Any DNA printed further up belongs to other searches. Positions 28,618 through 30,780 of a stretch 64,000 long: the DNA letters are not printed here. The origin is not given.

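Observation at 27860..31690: Operon coupling an opine-DH-like oxidoreductase, a B12-binding (DxHxxG) protein and an AmmeMemoRadiSam-type radical SAM enzyme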

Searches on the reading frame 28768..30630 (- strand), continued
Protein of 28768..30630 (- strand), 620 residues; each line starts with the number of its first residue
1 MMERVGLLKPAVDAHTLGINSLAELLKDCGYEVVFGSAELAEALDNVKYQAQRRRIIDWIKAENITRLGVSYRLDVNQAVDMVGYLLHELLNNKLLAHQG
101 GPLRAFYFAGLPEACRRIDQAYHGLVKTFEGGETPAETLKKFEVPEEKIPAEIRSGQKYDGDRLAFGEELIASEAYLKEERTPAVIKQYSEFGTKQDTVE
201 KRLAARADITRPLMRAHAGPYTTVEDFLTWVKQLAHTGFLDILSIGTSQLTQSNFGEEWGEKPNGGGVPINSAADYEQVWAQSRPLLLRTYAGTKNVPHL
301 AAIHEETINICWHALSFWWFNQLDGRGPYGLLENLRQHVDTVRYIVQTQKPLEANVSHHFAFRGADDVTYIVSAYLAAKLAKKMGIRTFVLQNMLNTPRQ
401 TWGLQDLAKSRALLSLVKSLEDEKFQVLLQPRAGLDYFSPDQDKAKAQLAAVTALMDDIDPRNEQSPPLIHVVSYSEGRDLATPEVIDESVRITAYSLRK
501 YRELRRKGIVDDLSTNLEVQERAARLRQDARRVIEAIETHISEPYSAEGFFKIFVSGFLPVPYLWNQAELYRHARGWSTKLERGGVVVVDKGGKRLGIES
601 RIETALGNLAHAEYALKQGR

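Call 18: search_protein_representatives(protein=window:28768-30630:-)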
Query: 620 residues. Proteins with E-value up to 0.001 (for the whole library): 434; up to 1e-10: 301; up to 1e-30: 120. The best 150 are listed.
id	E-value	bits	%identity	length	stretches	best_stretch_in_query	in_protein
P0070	3.3e-247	838.2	58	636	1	5-618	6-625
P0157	3.9e-235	798.3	57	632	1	3-618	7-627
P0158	5.0e-179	613.0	49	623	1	3-603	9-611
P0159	2.8e-176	603.9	48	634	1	3-606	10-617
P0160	2.3e-172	591.0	47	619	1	5-594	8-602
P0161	1.2e-166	572.1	47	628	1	5-605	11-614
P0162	4.3e-157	540.6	48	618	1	4-590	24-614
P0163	1.4e-141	489.3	41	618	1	6-609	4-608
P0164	4.1e-140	484.5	42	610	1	4-603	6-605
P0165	6.9e-140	483.8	41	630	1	5-604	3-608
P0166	7.9e-140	483.6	53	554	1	223-618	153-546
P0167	3.0e-138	478.3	43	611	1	5-606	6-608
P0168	8.3e-137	473.6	49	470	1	157-596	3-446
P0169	1.3e-126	440.0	39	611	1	2-602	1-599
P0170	1.3e-119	416.8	53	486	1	274-618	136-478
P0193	4.2e-57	210.4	38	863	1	186-539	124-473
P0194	2.1e-56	208.0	36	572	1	207-599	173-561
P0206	6.2e-50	186.7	36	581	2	188-499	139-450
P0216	2.5e-45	171.5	36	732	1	201-543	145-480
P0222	4.1e-43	164.2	32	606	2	211-547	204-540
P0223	4.9e-43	163.9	33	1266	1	148-531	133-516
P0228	1.2e-41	159.3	35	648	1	203-502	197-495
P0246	5.4e-38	147.3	36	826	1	201-530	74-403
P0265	1.3e-32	129.5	34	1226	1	206-498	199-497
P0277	1.5e-30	122.7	34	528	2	211-422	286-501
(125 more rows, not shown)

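Call 20: search_protein_families(library=pfam, proteins=[P0193, P0223, P0265, P0216, P0246, P0194, P0206, P0222, P0228, P0277], max_evalue=0.01)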
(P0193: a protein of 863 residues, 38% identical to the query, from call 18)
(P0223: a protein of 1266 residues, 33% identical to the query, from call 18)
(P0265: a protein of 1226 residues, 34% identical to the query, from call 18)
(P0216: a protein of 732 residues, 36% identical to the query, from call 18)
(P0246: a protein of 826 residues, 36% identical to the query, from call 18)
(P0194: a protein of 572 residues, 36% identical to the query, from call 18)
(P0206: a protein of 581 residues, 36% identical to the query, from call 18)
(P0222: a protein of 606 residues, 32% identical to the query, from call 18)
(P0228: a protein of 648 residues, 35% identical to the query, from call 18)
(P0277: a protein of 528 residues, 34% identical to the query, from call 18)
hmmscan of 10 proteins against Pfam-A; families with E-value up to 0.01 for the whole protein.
P0193 (863 aa): 4 families
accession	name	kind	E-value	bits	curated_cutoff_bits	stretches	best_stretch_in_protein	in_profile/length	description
PF02955.21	GSH-S_ATP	-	1.1e-15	57.9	23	1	705-839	33-170/175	Prokaryotic glutathione synthetase, ATP-grasp domain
PF08443.16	RimK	-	6.4e-09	36.1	21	1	739-851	70-184/188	RimK-like ATP-grasp domain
PF06368.17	Met_asp_mut_E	-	1.5e-06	27.5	26.6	1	153-517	21-383/441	Methylaspartate mutase E chain (MutE)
PF02310.24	B12-binding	-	1.8e-06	28.2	32.1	1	6-103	2-97/121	B12 binding domain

P0223 (1266 aa): 3 families
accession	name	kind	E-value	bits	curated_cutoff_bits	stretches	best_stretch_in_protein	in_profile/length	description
PF13941.12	MutL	-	2.4e-82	277.5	27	2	679-1009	1-299/450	MutL protein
PF05378.19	Hydant_A_N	-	0.00032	20.9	25.2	0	682-735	4-57/176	Hydantoinase/oxoprolinase N-terminal region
PF02310.24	B12-binding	-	0.0034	17.6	32.1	0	5-104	2-91/121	B12 binding domain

P0265 (1226 aa): 2 families
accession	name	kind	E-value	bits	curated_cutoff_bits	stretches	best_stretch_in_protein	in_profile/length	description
PF13941.12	MutL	-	7.2e-76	256.2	27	1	706-1220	1-450/450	MutL protein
PF02310.24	B12-binding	-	1.1e-05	25.7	32.1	1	13-74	2-61/121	B12 binding domain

P0216 (732 aa): 2 families
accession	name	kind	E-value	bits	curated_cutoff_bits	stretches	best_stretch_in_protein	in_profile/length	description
PF02310.24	B12-binding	-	7.4e-07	29.5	32.1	1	2-67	2-67/121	B12 binding domain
PF08291.16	Peptidase_M15_3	-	0.00052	20.6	23.2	1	603-679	27-102/108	Peptidase M15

P0246 (826 aa): 1 family
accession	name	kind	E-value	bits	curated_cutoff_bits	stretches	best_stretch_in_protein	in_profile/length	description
PF13941.12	MutL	-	1.7e-55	189.1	27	1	568-810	1-218/450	MutL protein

P0194 (572 aa): 1 family
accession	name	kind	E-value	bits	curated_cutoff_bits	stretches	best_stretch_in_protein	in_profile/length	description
PF02310.24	B12-binding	-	0.00011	22.5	32.1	1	16-127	3-113/121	B12 binding domain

P0206 (581 aa): 2 families
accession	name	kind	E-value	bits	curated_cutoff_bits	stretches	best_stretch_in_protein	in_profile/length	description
PF02310.24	B12-binding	-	0.00021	21.6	32.1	1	16-78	2-64/121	B12 binding domain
PF06368.17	Met_asp_mut_E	-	0.0011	18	26.6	1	322-526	183-377/441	Methylaspartate mutase E chain (MutE)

P0222 (606 aa): 1 family
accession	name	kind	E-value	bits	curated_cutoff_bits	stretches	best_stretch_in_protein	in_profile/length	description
PF02310.24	B12-binding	-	4.9e-05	23.6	32.1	1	6-63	2-59/121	B12 binding domain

P0228 (648 aa): 1 family
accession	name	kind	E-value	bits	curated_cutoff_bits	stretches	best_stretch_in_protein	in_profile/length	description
PF02310.24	B12-binding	-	1.1e-06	28.9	32.1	1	45-135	2-89/121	B12 binding domain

P0277 (528 aa): 2 families
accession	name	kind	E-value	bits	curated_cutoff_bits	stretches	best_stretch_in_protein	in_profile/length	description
PF02317.23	Octopine_DH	-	2.1e-21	76.9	30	1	5-80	72-149/150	NAD/NADP octopine/nopaline dehydrogenase, alpha-helical domain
PF02310.24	B12-binding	-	1.1e-07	32.1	32.1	1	139-235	2-94/121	B12 binding domain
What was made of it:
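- One relative has an ATP-grasp domain fused on (call 20).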

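Call 21: fold_search(model_id=the predicted structure, library=pdb)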
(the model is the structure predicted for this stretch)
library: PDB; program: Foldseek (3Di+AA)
matches with E <= 10: 1432; with E <= 0.001: 41
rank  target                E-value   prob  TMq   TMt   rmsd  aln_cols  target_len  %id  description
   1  6h9e_B                9.8e-10  1.00  0.50  0.62  13.2       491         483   14  Structure of glutamate mutase reconstituted with homo-coenzyme B12 (released 2019-08-14)
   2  1cb7_B                1.0e-09  1.00  0.51  0.64  14.1       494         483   15  GLUTAMATE MUTASE FROM CLOSTRIDIUM COCHLEARIUM RECONSTITUTED WITH METHYL-COBALAMIN (released 2000-02-28)
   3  9q1a_C                2.1e-08  1.00  0.43  0.51  20.6       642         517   12  Open state of lysine 5,6-aminomutase from Thermoanaerobacter tengcongensis (released 2025-09-03)
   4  1xrs_A                7.1e-08  1.00  0.42  0.49  21.9       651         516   12  Crystal structure of Lysine 5,6-Aminomutase in complex with PLP, cobalamin, and 5'-deoxyadenosine (released 2004-11-09)
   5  8t0v_A                9.7e-08  1.00  0.41  0.48  20.4       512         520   11  Closed state of lysine 5,6-aminomutase from Thermoanaerobacter tengcongensis (released 2024-07-03)
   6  5cjw_A                1.6e-05  1.00  0.37  0.23  25.5       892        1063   10  Isobutyryl-CoA mutase fused with bound adenosylcobalamin, GDP, Mg (holo-IcmF/GDP), and substrate pivalyl-coenzyme A (released 2015-09-09)
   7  5cjv_A                3.3e-05  1.00  0.42  0.27  23.4      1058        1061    9  Isobutyryl-CoA mutase fused with bound adenosylcobalamin, GDP, Mg (holo-IcmF/GDP), and substrate isovaleryl-coenzyme A (released 2015-09-09)
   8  4xc6_A                5.5e-05  1.00  0.44  0.28  23.2      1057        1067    9  Isobutyryl-CoA mutase fused with bound adenosylcobalamin, GDP, and Mg (holo-IcmF/GDP) (released 2015-02-11)
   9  5cju_A                5.8e-05  1.00  0.39  0.24  25.1       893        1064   10  Isobutyryl-CoA mutase fused with bound adenosylcobalamin, GDP, Mg (holo-IcmF/GDP), and substrate n-butyryl-coenzyme A (released 2015-09-09)
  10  4xc6_B                1.7e-04  1.00  0.38  0.24  25.6       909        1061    9  Isobutyryl-CoA mutase fused with bound adenosylcobalamin, GDP, and Mg (holo-IcmF/GDP) (released 2015-02-11)
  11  4iqe_A                1.8e-04  1.00  0.25  0.48  18.9       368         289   13  Crystal Structure of Carboxyvinyl-Carboxyphosphonate Phosphorylmutase from Bacillus anthracis str. Ames Ancestor (released 2013-01-23)
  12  9hra_A                2.4e-04  1.00  0.25  0.49  16.6       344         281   12  Crystal Structure of the Coxiella burnetii 2-methylisocitrate lyase Bound to Products Succinic and Pyruvic Acid (released 2025-08-13)
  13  3m0x_C                2.8e-04  0.99  0.26  0.35  20.9       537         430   11  Crystal structure of Pseudomonas stutzeri L-rhamnose isomerase mutant S329L in complex with D-psicose (released 2010-11-10)
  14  4xc8_B                2.9e-04  1.00  0.37  0.24  27.9      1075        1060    8  Isobutyryl-CoA mutase fused with bound butyryl-CoA, GDP, and Mg and without cobalamin (apo-IcmF/GDP) (released 2015-02-11)
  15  2i57_A                3.9e-04  0.99  0.26  0.36  21.1       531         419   11  Crystal Structure of L-Rhamnose Isomerase from Pseudomonas stutzeri in Complex with D-Allose (released 2006-12-19)
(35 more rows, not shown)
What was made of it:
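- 28768..30630 (-): 620-aa fused glutamate-mutase-like protein, inferred to be adenosylcobalamin-dependent: a GlmS-like B12 domain followed by a GlmE-like TIM barrel. Foldseek PDB top hits are GlmE 6h9e_B/1cb7_B (E 1e-9, TM 0.62-0.64 on the target), then lysine 5,6-aminomutase and IcmF (call 21).
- Closest known: Lysine 5,6-aminomutase. Same: They are the second-best fold matches (call 21).
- Generic TIM barrels score 1e-4 or worse (call 21). BHMT and MTHFR TIM barrels appear among the weaker fold hits (call 21). The top fold hits are adenosylcobalamin isomerases, by 4-5 orders of magnitude in E-value (call 21). Lysine 5,6-aminomutase alpha chains rank 3-5 in the fold search (E 2e-8 to 1e-7, call 21). 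GlmE is the closest fold (call 21).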

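Call 24: search_solved_structures(query=A2, max_evalue=10, show_alignments=3)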
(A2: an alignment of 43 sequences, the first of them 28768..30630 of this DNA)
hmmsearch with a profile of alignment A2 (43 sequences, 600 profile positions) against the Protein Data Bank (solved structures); distinct sequences matched with E-value up to 10: 24.
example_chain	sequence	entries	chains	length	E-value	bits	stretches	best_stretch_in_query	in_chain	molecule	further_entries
4jgi_A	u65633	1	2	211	3.1e-05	25.5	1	3-103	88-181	Putative uncharacterized protein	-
2yxb_A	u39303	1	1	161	0.00013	23.5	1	6-144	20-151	Coenzyme B12-dependent mutase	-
4r3u_C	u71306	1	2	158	0.0028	19.1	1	6-62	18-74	2-hydroxyisobutyryl-CoA mutase small subunit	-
9cbq_A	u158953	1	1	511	0.0079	17.6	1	6-62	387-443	Methionine synthase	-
8ssd_A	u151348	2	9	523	0.0098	17.3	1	6-62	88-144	Methionine synthase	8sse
7xcn_M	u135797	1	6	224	0.014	16.7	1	7-110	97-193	Trimethylamine methyltransferase corrinoid protein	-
9cbp_A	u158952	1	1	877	0.019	16.4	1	6-62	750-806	Methionine synthase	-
8ssc_A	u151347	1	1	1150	0.025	16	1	6-62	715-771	Methionine synthase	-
1y80_A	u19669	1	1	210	0.029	15.7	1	6-67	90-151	Predicted cobalamin binding protein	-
4xc6_A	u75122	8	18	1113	0.034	15.5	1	4-85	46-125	Isobutyryl-CoA mutase fused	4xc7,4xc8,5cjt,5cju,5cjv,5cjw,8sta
8ssl_A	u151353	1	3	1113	0.034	15.5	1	4-85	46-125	Fused isobutyryl-CoA mutase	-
8j2w_A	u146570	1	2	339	0.086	14.2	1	6-63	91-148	Cobalamin-binding protein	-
9cbo_A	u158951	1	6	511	0.087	14.2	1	7-62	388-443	Methionine synthase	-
8j2x_A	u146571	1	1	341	0.087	14.2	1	6-63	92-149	Cobalamin-binding protein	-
9cbr_A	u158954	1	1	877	0.21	12.9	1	7-62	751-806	Methionine synthase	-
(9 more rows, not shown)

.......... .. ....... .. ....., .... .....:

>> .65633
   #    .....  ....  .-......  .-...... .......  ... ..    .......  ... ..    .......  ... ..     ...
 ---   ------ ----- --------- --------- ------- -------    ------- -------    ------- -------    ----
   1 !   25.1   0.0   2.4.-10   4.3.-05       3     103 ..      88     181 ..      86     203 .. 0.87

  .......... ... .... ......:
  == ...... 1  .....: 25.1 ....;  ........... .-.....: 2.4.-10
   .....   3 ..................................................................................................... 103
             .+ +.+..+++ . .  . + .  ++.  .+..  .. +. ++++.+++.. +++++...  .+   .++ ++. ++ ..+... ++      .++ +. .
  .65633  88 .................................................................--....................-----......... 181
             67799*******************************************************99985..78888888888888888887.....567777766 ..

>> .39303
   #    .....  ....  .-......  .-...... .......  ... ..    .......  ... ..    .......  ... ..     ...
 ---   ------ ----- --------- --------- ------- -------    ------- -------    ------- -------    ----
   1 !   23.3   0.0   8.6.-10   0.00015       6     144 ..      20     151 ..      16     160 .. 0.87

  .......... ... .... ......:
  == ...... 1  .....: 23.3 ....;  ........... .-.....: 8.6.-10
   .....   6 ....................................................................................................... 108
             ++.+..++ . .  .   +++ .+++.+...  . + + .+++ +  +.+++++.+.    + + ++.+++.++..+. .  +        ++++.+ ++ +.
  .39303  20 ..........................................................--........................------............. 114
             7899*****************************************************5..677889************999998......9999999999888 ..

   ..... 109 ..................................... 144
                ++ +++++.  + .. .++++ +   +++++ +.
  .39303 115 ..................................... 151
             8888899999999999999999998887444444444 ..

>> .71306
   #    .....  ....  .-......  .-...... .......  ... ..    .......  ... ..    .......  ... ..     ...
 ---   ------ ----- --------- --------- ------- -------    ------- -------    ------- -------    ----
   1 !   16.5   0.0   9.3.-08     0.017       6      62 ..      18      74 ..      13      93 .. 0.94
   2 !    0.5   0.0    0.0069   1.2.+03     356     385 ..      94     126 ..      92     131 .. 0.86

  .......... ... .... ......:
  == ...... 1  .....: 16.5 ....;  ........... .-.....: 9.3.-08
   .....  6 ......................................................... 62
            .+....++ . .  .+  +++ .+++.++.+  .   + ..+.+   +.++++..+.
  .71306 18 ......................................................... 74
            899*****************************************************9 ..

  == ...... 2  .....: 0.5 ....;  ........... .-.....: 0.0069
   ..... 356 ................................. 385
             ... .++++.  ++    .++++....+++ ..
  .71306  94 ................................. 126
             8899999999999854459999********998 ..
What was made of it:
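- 30241..30630 (-): N-terminal B12-binding domain (about residues 1-130) with no cap domain in front of it. The family profile hits solved B12-binding domains (call 24).
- On B12-binding domain (PF02310; base-off/His-on cobalamin binding): The family profile hits solved B12 domains (4jgi 3e-5, 2yxb 1.3e-4, 4r3u_C 2.8e-3, and more weakly MetH, IcmF, GlmS; call 24). S71 and L74 align with the S..L of 4jgi (call 24).
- The profile hits solved B12-binding domains, including those of 2-hydroxyisobutyryl-CoA mutase, IcmF and GlmS (call 24). The best solved sequence match of the N-terminal domain is an O-demethylase corrinoid protein (4jgi, E 3e-5), and several MetH chains follow (call 24).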

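Call 26: search_protein_families(library=pfam, proteins=[L022:12058-12783:+, L055:11426-12412:-, L070:5817-6584:+, L030:7503-7874:+, L014:8162-9007:+, L022:11409-12062:+, L032:7117-7620:+, L052:9920-10996:+, L057:142-1179:+, L076:10124-11983:-], max_evalue=0.001)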
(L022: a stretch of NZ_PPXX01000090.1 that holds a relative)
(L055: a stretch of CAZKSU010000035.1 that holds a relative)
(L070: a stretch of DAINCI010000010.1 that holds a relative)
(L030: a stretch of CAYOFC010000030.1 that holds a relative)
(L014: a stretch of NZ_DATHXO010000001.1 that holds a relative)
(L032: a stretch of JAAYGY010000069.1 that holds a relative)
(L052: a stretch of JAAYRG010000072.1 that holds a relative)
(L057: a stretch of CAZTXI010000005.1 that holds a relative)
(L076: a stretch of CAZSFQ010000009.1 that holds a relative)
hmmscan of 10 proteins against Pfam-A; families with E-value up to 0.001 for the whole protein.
L022:12058-12783:+ (242 aa): 7 families
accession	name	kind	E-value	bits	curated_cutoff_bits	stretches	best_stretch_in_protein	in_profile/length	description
PF00005.33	ABC_tran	-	9.1e-39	133.6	25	1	17-165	1-137/137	ABC transporter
PF13304.12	AAA_21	-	3.7e-14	53.9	27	2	124-196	225-300/304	AAA domain, putative AbiEii toxin, Type IV TA system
PF02463.25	SMC_N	-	3.3e-12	46.8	40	1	28-205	25-208/220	RecF/RecN/SMC N terminal domain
PF13476.12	AAA_23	-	2.4e-05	25.5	27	1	2-50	2-42/201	AAA domain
PF13555.12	AAA_29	-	9.4e-05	22.5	27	1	19-61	14-55/61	P-loop containing region of AAA domain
PF00931.28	NB-ARC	-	0.00011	22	23.5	0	24-47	15-38/248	NB-ARC domain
PF20703.3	nSTAND1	-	0.00053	20.2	27.1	1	7-46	13-52/379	Novel STAND NTPase 1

L055:11426-12412:- (329 aa): 3 families
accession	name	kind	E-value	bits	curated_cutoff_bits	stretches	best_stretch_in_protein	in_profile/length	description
PF07478.18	Dala_Dala_lig_C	-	3.8e-35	121.7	24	1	117-315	2-202/204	D-ala D-ala ligase C-terminus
PF13535.11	ATP-grasp_4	-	4.5e-06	26.8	27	1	142-287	2-151/160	ATP-grasp domain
PF02655.19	ATP-grasp_3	-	0.00031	21.3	23.2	1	142-286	31-155/160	ATP-grasp domain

L070:5817-6584:+ (256 aa): 3 families
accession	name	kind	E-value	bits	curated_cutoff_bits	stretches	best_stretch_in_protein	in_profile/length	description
PF00106.31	adh_short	-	2.1e-34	119.2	26.6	1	3-184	2-185/195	short chain dehydrogenase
PF13561.12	adh_short_C2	-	1.3e-25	90.8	27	1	8-193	1-189/236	Enoyl-(Acyl carrier protein) reductase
PF08659.16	KR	-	5.7e-06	26.8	22.6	1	5-153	4-155/180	KR domain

L030:7503-7874:+ (124 aa): 1 family
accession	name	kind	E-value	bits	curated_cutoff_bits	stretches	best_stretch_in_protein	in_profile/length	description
PF20092.4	DUF6483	-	1.8e-33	115.9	24.1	1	5-118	2-118/119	Family of unknown function (DUF6483)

L014:8162-9007:+ (282 aa): 2 families
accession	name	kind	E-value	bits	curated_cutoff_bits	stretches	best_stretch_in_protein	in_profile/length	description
PF00497.25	SBP_bac_3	-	1.2e-29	103.1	26.4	1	58-272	1-124/132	Bacterial extracellular solute-binding proteins, family 3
PF09084.16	NMT1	-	0.00019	21.8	20.5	1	141-211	70-145/216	NMT1/THI5 like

L022:11409-12062:+ (218 aa): 1 family
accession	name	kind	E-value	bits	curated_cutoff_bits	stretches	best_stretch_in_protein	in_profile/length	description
PF00528.27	BPD_transp_1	-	2.1e-27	96.5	26.4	1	32-215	1-183/184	Binding-protein-dependent transport system inner membrane component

L032:7117-7620:+ (168 aa): 4 families
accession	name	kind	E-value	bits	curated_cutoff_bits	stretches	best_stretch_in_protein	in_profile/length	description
PF13248.11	Zn_ribbon_3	-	8.6e-05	22.3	27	1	144-168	2-26/26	zinc-ribbon domain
PF24463.1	DUF7577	-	0.00024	21.1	28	0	145-168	3-26/27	Domain of unknown function (DUF7577)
PF12773.13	DZR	-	0.00042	20.9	27.3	1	145-165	25-45/45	Double zinc ribbon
PF14110.11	DUF4282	-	0.00079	20.4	27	0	9-91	14-65/86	Domain of unknown function (DUF4282)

L052:9920-10996:+ (359 aa): 1 family
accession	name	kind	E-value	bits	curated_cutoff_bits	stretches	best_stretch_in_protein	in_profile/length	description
PF02706.20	Wzz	-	1.8e-13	51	25.5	1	35-124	1-91/91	Chain length determinant protein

L057:142-1179:+ (346 aa): 2 families
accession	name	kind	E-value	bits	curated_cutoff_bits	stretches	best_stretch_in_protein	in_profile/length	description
PF05343.19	Peptidase_M42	-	5.8e-75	252.5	23.2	1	51-338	1-292/292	M42 glutamyl aminopeptidase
PF01546.33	Peptidase_M20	-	9.1e-08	32.7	24.6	1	180-342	26-203/206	Peptidase family M20/M25/M40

L076:10124-11983:- (620 aa): 2 families
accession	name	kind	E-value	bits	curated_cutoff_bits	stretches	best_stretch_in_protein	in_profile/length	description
PF00122.25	E1-E2_ATPase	-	2.5e-47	161.2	28.1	1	119-291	1-180/181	E1-E2 ATPase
PF00702.32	Hydrolase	-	1.2e-25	91.5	26.4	1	311-523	4-190/191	haloacid dehalogenase-like hydrolase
